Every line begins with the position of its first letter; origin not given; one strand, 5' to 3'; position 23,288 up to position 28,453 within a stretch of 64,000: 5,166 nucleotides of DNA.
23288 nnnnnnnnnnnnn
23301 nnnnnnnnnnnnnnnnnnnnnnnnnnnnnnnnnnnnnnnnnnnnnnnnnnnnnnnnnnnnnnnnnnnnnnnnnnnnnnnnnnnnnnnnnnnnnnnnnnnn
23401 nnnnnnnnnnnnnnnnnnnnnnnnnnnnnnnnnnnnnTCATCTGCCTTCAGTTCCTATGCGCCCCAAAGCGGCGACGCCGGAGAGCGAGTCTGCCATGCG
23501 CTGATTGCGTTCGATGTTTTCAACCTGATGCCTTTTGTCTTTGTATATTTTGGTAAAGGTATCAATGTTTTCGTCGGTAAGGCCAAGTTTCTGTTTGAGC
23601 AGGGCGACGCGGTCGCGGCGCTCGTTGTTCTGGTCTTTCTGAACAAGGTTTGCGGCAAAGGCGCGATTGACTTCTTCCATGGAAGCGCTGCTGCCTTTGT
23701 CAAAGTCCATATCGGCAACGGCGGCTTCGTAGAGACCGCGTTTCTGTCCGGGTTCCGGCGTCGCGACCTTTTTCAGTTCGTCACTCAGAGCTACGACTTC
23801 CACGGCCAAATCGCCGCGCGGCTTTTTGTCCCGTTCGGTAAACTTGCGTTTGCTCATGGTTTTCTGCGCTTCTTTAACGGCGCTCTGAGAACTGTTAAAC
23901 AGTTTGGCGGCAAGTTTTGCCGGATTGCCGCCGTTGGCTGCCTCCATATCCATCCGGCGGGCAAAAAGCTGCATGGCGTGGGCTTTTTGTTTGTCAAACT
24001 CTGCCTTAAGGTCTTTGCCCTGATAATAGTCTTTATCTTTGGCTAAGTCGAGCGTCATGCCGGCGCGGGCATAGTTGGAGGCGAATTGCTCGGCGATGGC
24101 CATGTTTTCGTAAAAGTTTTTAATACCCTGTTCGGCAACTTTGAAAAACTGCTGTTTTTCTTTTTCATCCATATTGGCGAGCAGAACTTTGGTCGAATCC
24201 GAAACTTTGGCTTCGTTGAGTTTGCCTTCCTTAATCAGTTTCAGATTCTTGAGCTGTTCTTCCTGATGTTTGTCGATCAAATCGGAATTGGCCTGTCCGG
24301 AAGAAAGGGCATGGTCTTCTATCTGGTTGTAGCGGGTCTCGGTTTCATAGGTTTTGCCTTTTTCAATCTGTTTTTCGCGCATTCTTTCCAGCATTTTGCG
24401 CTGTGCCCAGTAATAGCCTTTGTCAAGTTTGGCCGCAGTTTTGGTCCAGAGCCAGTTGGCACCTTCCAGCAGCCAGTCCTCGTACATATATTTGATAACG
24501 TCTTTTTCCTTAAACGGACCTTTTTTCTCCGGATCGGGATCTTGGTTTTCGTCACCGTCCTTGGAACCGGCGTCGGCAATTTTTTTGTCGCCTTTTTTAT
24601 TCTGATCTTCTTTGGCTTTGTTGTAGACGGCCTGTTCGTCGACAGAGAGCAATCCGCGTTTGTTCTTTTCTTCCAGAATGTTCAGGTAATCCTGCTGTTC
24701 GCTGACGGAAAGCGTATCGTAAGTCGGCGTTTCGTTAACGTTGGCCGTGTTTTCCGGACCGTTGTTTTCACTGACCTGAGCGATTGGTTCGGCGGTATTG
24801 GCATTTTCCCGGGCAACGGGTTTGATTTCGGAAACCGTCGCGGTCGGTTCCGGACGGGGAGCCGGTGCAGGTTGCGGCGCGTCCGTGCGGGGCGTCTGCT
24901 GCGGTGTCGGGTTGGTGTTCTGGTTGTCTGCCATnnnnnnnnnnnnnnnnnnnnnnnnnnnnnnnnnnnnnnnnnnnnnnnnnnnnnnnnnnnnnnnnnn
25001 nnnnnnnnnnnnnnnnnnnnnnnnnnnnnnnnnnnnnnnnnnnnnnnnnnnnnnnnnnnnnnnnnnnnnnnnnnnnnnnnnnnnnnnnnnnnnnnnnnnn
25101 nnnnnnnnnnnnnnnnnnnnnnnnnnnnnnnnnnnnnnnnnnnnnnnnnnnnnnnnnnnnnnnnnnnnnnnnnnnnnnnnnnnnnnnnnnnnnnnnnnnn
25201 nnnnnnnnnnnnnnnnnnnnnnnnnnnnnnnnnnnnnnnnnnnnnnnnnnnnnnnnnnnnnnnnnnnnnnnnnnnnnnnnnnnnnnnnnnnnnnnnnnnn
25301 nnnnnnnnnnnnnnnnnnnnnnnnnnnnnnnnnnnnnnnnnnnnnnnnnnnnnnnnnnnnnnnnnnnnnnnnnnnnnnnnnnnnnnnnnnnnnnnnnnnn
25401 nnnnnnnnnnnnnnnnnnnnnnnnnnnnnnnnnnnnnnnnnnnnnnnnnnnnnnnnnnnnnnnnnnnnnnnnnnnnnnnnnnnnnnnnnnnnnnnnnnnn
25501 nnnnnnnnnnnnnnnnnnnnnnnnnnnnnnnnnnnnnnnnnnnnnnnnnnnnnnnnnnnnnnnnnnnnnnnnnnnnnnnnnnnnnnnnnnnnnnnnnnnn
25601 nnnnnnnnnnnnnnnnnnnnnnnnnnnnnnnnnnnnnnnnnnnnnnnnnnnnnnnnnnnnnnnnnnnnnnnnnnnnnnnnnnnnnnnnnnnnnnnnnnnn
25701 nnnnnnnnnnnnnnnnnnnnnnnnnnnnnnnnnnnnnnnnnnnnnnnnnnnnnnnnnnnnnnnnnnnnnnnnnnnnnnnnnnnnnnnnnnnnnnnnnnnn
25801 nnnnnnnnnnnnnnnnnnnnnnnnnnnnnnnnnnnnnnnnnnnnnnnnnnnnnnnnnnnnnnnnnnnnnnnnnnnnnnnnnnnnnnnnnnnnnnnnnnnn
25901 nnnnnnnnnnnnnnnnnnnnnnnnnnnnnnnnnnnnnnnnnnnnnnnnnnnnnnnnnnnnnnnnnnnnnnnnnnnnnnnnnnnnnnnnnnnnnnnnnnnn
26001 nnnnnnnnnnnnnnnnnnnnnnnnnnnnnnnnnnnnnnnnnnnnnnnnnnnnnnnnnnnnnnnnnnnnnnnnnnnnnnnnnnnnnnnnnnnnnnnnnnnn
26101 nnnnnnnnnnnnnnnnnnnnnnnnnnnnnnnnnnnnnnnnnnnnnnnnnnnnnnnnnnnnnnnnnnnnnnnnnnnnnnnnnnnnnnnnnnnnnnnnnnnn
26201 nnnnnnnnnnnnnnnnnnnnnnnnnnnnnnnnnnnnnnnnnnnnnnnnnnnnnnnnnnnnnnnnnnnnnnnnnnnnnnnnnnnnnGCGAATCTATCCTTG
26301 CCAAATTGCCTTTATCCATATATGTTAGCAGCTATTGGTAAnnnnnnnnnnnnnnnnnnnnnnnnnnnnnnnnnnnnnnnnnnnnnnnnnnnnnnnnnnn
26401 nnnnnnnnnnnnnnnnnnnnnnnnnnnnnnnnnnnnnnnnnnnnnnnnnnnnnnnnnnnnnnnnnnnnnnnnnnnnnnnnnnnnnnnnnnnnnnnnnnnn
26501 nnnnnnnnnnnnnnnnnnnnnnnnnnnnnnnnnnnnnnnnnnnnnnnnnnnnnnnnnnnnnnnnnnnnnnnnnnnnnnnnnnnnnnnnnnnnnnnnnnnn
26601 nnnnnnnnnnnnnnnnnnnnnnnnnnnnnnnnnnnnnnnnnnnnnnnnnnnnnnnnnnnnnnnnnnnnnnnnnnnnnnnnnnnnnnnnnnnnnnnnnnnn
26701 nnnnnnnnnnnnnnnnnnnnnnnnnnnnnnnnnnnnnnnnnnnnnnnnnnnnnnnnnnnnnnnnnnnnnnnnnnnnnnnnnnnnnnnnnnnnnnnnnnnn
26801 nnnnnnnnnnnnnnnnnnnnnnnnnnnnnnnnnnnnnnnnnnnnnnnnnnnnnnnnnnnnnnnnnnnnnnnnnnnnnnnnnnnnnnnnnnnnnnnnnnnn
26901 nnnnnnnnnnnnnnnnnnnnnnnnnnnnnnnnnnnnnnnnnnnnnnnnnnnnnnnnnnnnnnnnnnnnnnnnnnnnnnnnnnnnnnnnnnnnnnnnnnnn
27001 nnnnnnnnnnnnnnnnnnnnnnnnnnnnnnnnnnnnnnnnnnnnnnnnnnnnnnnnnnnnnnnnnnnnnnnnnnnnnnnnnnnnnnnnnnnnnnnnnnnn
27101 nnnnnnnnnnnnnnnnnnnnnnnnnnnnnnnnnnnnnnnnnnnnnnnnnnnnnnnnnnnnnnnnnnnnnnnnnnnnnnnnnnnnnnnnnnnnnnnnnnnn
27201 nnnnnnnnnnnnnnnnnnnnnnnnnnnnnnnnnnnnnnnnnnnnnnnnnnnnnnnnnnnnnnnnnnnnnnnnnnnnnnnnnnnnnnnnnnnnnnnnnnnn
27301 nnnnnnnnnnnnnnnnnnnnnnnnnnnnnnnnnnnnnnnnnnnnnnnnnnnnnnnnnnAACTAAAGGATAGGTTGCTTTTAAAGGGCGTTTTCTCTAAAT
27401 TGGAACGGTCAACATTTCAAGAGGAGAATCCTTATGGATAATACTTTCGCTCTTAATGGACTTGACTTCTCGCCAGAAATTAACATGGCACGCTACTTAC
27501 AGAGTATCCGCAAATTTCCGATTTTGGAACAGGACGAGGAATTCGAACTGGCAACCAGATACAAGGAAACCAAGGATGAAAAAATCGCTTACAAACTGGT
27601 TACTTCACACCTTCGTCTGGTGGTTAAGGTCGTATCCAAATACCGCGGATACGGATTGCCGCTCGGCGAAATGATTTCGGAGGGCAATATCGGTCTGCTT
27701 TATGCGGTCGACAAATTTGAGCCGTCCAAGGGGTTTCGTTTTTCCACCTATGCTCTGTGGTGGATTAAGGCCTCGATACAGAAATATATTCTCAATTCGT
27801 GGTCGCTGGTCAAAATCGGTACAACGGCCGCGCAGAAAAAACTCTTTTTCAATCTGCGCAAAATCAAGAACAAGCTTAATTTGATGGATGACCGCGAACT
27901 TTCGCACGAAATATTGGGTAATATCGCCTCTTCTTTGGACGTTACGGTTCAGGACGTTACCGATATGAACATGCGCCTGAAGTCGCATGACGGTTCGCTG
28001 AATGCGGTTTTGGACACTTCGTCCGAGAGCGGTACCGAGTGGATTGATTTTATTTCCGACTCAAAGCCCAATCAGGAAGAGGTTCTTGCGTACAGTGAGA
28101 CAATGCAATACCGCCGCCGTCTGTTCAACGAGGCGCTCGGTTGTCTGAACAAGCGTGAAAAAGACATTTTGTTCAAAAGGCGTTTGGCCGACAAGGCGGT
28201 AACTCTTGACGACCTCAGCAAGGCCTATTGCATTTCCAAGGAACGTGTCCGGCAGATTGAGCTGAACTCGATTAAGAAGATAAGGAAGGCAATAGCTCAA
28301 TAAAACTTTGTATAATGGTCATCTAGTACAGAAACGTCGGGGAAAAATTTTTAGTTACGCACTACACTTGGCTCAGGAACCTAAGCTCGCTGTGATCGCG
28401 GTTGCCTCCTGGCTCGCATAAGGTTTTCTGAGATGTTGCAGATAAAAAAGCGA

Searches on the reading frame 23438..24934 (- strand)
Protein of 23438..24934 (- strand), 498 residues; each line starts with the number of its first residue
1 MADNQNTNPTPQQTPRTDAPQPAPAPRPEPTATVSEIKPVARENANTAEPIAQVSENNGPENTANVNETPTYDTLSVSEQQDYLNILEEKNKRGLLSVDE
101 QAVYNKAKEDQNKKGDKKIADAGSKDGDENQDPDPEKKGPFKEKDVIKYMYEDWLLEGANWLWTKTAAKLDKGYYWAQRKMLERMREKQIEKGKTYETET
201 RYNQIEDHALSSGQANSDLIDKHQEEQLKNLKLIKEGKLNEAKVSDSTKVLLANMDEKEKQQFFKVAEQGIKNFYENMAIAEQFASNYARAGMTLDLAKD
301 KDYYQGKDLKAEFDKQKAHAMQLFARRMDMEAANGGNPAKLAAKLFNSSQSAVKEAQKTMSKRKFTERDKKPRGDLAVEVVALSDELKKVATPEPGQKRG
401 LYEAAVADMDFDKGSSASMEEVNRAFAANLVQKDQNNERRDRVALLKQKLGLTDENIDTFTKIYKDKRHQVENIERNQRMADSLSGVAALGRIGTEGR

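Call 3: search_protein_families(library=pfam, proteins=[window:23438-24934:-], max_evalue=0.1)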
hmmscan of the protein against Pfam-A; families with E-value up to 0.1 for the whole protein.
window:23438-24934:- (498 aa): 0 families

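Call 8: search_protein_families(library=ncbifam, proteins=[window:23438-24934:-], max_evalue=0.1)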
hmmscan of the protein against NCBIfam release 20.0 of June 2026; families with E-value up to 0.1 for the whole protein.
window:23438-24934:- (498 aa): 0 families
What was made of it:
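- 23438..24934 (-): 498-aa charged protein that looks coiled-coil from its composition. It is the fastest-evolving member of the core operon. No family hit (calls 3, 8).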

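Call 16: search_protein_families(library=padloc, proteins=[window:23438-24934:-], max_evalue=0.01)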
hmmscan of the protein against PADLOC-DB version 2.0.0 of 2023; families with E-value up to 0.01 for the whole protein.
window:23438-24934:- (498 aa): 0 families

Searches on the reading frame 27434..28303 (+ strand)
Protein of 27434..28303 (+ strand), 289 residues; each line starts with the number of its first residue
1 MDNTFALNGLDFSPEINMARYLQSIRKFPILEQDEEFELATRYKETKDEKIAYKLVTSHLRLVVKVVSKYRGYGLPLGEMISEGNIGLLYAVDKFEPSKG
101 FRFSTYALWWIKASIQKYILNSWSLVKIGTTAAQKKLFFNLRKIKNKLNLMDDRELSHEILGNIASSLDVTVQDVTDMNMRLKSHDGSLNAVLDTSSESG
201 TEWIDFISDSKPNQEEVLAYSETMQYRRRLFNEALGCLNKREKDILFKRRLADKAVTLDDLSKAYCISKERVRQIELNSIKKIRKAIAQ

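Call 7: search_protein_families(library=pfam, proteins=[window:27434-28303:+], max_evalue=0.001)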
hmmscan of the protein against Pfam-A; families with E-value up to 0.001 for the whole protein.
window:27434-28303:+ (289 aa): 3 families
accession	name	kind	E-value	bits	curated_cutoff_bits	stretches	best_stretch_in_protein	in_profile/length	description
PF04542.20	Sigma70_r2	-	5.1e-17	61.9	24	1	55-121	1-67/71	Sigma-70 region 2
PF04545.22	Sigma70_r4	-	9.2e-09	35.1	24.1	1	234-285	1-50/50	Sigma-70, region 4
PF00140.25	Sigma70_r1_2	-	4.1e-06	27.1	22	1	20-47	5-32/34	Sigma-70 factor, region 1.2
